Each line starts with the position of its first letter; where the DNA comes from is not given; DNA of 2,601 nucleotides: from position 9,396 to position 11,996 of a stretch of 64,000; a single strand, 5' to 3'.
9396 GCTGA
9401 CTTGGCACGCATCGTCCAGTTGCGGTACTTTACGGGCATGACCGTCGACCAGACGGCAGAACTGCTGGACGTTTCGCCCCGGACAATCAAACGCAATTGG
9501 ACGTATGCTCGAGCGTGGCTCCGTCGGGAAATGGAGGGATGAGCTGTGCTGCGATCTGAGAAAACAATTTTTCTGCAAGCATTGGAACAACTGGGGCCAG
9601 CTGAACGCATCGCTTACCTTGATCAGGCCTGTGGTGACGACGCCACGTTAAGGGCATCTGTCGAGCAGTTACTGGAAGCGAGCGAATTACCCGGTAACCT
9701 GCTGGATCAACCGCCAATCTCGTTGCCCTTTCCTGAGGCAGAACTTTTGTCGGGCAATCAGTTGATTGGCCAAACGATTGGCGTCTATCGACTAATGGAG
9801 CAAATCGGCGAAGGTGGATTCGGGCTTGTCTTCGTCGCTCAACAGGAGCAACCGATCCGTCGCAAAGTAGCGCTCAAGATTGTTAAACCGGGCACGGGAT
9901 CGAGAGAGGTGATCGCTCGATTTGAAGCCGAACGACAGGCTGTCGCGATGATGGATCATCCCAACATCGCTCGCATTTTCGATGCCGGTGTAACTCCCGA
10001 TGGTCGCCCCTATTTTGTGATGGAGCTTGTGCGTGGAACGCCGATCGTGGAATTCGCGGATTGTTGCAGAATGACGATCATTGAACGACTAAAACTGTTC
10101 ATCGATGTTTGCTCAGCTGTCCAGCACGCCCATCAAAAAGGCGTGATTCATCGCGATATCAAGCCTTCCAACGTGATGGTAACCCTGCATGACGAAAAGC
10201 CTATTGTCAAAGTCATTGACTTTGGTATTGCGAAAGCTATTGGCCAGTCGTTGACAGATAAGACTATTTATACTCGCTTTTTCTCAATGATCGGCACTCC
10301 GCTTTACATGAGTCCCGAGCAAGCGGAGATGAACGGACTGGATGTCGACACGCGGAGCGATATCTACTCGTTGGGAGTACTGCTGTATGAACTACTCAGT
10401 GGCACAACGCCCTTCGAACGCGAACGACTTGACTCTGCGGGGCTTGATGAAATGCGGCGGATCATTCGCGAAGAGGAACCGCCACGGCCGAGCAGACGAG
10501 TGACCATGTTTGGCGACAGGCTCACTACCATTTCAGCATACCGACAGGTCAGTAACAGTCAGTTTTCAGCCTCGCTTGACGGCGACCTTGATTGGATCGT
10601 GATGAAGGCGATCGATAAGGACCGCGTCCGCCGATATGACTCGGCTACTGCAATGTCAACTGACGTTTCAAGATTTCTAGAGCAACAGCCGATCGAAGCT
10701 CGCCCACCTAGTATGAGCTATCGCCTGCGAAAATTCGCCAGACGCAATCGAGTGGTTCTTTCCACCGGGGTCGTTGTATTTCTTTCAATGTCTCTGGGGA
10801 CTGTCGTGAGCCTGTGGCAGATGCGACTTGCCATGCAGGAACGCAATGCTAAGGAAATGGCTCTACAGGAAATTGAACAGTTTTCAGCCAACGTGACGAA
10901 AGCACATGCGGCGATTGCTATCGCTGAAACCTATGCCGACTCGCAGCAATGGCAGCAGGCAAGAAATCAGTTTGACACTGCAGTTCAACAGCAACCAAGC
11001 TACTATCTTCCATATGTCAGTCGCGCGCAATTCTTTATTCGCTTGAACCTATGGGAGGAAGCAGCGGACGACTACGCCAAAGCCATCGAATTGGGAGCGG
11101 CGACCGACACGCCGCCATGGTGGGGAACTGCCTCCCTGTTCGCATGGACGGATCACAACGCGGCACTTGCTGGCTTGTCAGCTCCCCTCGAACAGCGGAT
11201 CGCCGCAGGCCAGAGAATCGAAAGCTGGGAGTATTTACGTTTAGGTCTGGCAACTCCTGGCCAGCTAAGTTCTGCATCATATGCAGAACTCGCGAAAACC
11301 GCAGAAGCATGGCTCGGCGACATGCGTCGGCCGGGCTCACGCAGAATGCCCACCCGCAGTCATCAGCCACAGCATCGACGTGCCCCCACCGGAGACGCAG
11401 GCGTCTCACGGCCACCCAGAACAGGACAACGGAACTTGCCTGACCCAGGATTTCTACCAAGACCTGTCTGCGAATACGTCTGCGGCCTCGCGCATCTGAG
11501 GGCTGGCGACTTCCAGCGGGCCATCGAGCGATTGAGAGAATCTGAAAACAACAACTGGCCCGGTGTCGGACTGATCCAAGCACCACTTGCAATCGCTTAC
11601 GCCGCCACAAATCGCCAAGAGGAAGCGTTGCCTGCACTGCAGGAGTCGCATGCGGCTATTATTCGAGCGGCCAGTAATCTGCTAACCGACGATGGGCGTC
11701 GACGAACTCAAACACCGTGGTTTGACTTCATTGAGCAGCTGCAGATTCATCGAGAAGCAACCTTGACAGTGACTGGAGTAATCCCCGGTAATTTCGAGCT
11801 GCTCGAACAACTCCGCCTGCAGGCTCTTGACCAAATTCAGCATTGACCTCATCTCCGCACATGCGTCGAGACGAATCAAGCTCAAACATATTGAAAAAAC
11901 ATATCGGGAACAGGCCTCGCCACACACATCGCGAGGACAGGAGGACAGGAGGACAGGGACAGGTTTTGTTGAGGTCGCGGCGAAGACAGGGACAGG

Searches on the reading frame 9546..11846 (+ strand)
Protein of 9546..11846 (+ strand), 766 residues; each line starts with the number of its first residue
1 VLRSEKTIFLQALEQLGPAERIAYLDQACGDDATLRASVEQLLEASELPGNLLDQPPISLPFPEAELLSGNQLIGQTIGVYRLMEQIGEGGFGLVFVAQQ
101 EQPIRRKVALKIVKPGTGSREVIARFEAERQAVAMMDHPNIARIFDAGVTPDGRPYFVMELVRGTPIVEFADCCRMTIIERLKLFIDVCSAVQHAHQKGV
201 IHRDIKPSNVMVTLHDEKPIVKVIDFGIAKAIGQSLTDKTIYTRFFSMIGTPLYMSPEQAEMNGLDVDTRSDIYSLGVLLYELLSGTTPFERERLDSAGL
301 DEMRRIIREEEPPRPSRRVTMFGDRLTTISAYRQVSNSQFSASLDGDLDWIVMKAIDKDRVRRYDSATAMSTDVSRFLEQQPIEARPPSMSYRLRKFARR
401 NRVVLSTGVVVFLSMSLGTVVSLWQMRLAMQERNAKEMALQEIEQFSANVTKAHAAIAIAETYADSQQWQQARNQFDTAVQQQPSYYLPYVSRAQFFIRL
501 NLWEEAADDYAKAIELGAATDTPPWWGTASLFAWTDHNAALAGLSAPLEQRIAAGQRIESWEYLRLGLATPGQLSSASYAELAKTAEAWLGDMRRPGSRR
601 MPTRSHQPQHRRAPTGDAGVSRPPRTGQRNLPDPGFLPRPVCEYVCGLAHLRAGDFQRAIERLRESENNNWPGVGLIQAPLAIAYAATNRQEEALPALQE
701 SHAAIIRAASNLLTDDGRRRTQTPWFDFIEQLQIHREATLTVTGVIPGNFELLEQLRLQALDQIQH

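Call 73: search_protein_families(library=pfam, proteins=[window:9546-11846:+], max_evalue=0.001)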
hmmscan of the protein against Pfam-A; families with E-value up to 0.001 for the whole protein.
window:9546-11846:+ (766 aa): 11 families
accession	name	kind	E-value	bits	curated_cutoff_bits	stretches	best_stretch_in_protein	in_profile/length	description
PF00069.31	Pkinase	-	3e-42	145.3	31.7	1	81-308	1-218/263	Protein kinase domain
PF07714.23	PK_Tyr_Ser-Thr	-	2.1e-29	103.1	23.1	1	83-293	3-208/258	Protein tyrosine and serine/threonine kinase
PF07719.23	TPR_2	-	8.7e-08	32.2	27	0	455-485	3-33/34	Tetratricopeptide repeat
PF13432.12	TPR_16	-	1.6e-07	32.1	32.7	1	458-517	2-61/65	Tetratricopeptide repeat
PF13424.12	TPR_12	-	7.2e-06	26.5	30.1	0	656-703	26-73/77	Tetratricopeptide repeat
PF00515.34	TPR_1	-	2.9e-05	24.1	27.8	0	491-516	5-30/34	Tetratricopeptide repeat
PF17667.7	Pkinase_fungal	-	5.6e-05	22.5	24.1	1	179-256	286-361/387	Fungal protein kinase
PF01636.29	APH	-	0.00026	21.3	23.2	1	186-229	155-197/239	Phosphotransferase enzyme family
PF03109.22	ABC1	-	0.00027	20.6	22.9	1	156-238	144-223/244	ABC1 atypical kinase-like domain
PF14559.12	TPR_19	-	0.00043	21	25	0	465-507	3-45/68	Tetratricopeptide repeat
PF13428.12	TPR_14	-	0.00089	20.2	23.5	0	455-494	3-42/44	Tetratricopeptide repeat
